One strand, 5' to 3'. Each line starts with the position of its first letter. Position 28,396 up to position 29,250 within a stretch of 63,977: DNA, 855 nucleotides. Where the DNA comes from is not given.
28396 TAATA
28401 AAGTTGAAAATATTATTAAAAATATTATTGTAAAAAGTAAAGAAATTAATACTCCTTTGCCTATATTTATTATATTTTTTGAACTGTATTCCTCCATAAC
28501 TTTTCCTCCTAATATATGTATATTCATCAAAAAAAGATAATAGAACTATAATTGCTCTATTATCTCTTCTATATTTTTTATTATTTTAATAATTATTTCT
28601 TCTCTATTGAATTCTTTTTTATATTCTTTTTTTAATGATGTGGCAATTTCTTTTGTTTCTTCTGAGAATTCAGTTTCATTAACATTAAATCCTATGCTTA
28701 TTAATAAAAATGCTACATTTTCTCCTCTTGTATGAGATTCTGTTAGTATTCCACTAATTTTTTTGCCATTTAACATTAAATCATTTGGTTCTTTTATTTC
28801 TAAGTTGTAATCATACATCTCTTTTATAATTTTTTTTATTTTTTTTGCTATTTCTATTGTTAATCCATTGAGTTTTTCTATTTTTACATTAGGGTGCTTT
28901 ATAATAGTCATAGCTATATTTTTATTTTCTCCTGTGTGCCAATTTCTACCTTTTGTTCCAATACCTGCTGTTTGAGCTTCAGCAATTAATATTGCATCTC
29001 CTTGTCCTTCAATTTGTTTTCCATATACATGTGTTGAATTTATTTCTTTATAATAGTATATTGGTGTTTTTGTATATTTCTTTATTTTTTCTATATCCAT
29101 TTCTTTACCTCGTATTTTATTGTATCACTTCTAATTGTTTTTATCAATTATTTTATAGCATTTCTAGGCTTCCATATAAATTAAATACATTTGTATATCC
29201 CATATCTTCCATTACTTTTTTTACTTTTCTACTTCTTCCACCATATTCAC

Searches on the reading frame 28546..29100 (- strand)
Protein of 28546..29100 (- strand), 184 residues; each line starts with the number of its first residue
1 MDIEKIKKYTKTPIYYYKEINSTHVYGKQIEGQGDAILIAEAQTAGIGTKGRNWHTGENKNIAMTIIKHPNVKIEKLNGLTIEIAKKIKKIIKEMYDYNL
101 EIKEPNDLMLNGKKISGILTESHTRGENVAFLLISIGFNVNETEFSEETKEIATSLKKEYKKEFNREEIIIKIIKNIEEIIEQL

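Call 58: find_encoding_contigs(protein=window:28546-29100:-, flank=1300, max_places=10)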
Protein window:28546-29100:- (184 aa): 21 contigs read that carry it; 10 places shown.
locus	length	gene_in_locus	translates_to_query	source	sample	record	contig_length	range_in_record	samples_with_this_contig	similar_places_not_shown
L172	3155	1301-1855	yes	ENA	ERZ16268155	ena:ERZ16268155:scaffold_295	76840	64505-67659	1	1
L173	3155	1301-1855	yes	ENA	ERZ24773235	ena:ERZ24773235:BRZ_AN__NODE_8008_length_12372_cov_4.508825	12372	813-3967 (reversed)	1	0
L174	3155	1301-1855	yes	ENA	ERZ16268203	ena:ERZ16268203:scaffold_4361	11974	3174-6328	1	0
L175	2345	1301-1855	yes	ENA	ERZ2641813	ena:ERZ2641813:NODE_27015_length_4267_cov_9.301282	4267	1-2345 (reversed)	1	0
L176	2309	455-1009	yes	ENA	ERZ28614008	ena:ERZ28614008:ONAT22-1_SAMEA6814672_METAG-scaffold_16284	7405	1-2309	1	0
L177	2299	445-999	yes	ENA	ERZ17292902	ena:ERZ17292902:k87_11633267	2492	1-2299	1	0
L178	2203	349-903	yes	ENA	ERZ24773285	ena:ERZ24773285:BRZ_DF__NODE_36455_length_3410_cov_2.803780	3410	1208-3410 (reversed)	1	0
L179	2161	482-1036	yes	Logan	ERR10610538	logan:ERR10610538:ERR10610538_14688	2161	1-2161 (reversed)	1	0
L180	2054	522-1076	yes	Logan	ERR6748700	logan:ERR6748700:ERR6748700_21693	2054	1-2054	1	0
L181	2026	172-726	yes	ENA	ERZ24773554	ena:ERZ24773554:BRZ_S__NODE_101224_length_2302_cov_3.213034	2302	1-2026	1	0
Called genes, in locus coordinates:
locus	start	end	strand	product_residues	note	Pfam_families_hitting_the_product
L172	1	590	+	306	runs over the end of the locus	PF04468:PSP1, PF28472:PSP1_3rd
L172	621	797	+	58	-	PF12797:Fer4_2 (weak), PF00037:Fer4, PF12837:Fer4_6 (weak), PF14697:Fer4_21, PF12838:Fer4_7, PF13187:Fer4_9 (weak), PF12837:Fer4_6 (weak), PF00037:Fer4, +5 more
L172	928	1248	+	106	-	PF00581:Rhodanese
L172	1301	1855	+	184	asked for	PF03099:BPL_LplA_LipB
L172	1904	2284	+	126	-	PF12670:DUF3792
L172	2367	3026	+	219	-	PF01966:HD (weak)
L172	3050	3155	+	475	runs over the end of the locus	-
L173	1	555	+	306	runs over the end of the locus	PF04468:PSP1, PF28472:PSP1_3rd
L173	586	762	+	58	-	PF12797:Fer4_2 (weak), PF00037:Fer4, PF12837:Fer4_6 (weak), PF14697:Fer4_21, PF12838:Fer4_7, PF13187:Fer4_9 (weak), PF12837:Fer4_6 (weak), PF00037:Fer4, +5 more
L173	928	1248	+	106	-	PF00581:Rhodanese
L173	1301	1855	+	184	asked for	PF03099:BPL_LplA_LipB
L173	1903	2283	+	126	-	-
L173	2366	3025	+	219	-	PF01966:HD (weak)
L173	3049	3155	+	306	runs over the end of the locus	?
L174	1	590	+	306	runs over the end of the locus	PF04468:PSP1, PF28472:PSP1_3rd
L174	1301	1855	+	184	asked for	PF03099:BPL_LplA_LipB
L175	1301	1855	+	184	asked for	PF03099:BPL_LplA_LipB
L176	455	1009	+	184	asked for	PF03099:BPL_LplA_LipB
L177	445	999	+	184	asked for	PF03099:BPL_LplA_LipB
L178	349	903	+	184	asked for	PF03099:BPL_LplA_LipB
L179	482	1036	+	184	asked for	PF03099:BPL_LplA_LipB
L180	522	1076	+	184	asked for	PF03099:BPL_LplA_LipB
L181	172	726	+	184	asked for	PF03099:BPL_LplA_LipB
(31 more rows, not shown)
